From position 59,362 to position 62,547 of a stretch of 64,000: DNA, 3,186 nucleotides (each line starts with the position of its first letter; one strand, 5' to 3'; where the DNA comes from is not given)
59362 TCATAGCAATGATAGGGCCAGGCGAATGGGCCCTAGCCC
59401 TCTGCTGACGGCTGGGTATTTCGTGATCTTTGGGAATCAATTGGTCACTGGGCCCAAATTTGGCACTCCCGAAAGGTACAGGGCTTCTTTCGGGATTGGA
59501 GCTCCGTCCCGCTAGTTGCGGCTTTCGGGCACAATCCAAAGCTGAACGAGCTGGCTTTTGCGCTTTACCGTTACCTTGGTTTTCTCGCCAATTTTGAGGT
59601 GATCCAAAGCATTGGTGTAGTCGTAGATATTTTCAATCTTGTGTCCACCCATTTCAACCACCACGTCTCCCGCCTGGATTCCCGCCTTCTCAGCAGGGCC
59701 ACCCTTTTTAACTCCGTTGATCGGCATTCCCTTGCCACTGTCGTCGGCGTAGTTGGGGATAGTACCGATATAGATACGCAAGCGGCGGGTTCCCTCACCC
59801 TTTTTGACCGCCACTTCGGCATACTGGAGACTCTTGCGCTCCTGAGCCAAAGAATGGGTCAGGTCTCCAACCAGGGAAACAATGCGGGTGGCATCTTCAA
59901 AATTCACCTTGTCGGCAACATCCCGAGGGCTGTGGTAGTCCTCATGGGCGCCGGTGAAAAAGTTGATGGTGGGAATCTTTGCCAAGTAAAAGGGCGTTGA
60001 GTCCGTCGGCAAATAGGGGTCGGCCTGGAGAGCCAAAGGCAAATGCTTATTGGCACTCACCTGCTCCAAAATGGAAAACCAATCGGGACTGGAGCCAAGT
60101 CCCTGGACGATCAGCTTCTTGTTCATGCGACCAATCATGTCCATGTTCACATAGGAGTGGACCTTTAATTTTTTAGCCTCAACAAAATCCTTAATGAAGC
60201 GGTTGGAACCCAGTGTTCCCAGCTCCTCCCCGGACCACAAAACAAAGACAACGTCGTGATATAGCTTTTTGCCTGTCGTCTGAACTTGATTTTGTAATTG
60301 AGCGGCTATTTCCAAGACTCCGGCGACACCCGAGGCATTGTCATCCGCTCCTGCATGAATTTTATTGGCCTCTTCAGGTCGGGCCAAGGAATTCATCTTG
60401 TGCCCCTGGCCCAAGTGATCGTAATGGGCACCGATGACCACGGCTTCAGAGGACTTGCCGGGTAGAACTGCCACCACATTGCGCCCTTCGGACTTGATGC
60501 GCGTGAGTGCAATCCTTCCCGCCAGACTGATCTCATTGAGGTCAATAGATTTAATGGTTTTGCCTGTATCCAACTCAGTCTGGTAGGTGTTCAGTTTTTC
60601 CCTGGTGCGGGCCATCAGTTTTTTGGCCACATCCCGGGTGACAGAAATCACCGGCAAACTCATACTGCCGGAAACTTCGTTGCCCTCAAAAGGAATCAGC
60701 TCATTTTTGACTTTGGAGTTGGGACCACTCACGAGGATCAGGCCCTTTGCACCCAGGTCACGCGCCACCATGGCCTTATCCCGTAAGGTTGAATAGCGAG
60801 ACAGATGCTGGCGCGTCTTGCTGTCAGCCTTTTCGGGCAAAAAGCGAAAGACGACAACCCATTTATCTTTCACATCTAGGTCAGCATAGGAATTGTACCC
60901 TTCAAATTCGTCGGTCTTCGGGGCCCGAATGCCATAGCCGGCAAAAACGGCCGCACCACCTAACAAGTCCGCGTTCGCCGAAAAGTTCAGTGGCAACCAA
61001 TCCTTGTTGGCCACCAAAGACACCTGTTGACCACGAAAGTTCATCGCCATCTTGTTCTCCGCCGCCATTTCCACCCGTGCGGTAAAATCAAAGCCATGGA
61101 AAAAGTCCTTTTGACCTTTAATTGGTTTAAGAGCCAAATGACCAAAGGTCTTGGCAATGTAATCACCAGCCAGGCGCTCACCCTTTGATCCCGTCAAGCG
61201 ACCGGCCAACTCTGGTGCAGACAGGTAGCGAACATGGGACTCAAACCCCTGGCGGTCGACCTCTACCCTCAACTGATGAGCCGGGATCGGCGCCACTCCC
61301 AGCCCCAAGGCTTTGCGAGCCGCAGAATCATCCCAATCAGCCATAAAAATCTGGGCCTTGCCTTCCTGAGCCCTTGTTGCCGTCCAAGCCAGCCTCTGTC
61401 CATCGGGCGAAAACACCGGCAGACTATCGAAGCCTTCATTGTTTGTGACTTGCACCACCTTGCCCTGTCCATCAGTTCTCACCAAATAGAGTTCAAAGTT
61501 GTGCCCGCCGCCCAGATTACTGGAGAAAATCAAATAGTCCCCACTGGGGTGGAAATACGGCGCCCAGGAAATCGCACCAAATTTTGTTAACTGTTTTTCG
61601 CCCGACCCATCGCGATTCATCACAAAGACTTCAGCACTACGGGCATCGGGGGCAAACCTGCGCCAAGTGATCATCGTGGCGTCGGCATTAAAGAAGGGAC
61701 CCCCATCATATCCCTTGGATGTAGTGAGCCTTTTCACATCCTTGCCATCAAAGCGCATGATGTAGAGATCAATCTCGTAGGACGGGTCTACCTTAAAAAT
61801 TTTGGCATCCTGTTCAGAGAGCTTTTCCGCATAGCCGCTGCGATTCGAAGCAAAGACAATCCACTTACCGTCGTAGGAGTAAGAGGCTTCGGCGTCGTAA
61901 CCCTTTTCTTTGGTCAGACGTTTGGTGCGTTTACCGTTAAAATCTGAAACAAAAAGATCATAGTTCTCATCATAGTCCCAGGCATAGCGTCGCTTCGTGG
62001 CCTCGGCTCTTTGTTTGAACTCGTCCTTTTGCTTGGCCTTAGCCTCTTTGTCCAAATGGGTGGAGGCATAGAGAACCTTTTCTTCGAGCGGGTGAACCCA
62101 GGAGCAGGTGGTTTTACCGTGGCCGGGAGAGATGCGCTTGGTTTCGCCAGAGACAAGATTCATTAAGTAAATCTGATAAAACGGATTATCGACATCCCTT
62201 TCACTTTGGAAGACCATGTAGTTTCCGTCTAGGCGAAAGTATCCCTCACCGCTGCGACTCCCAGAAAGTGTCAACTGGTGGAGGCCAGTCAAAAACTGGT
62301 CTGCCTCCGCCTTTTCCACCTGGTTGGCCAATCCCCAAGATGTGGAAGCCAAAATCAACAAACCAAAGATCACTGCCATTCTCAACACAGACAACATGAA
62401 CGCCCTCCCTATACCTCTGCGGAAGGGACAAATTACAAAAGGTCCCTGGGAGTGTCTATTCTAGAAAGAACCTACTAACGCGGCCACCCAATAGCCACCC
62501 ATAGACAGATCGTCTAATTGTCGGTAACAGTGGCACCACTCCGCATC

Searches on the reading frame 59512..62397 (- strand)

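Call 80: search_protein_families(library=pfam, proteins=[window:59512-62397:-], max_evalue=0.0001)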
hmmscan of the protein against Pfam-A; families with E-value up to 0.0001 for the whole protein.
window:59512-62397:- (961 aa): 9 families
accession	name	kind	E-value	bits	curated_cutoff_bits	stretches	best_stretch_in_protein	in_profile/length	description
PF04389.22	Peptidase_M28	-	2.8e-37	128.7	21.3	1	640-843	1-189/193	Peptidase family M28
PF07676.18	PD40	-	3.4e-33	113.3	20.9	2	315-352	2-38/38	WD40-like Beta Propeller Repeat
PF13180.12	PDZ_2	-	1.7e-11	44.7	27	1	889-953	12-76/80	PDZ domain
PF17820.7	PDZ_6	-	1.2e-09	38.2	27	1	893-946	2-54/54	PDZ domain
PF01546.33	Peptidase_M20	-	3.2e-09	37.4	24.6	1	655-760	2-104/206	Peptidase family M20/M25/M40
PF00595.29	PDZ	-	3.6e-07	30.9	23.2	1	886-944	21-80/81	PDZ domain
PF05450.20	Nicastrin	-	1.9e-06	28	25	1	680-746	18-81/218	Nicastrin large lobe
PF02225.27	PA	-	8.3e-06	26.3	23.9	1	499-594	15-95/95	PA domain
PF00930.27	DPPIV_N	-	8.8e-05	21.8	22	0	134-196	11-73/354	Dipeptidyl peptidase IV (DPP IV) N-terminal region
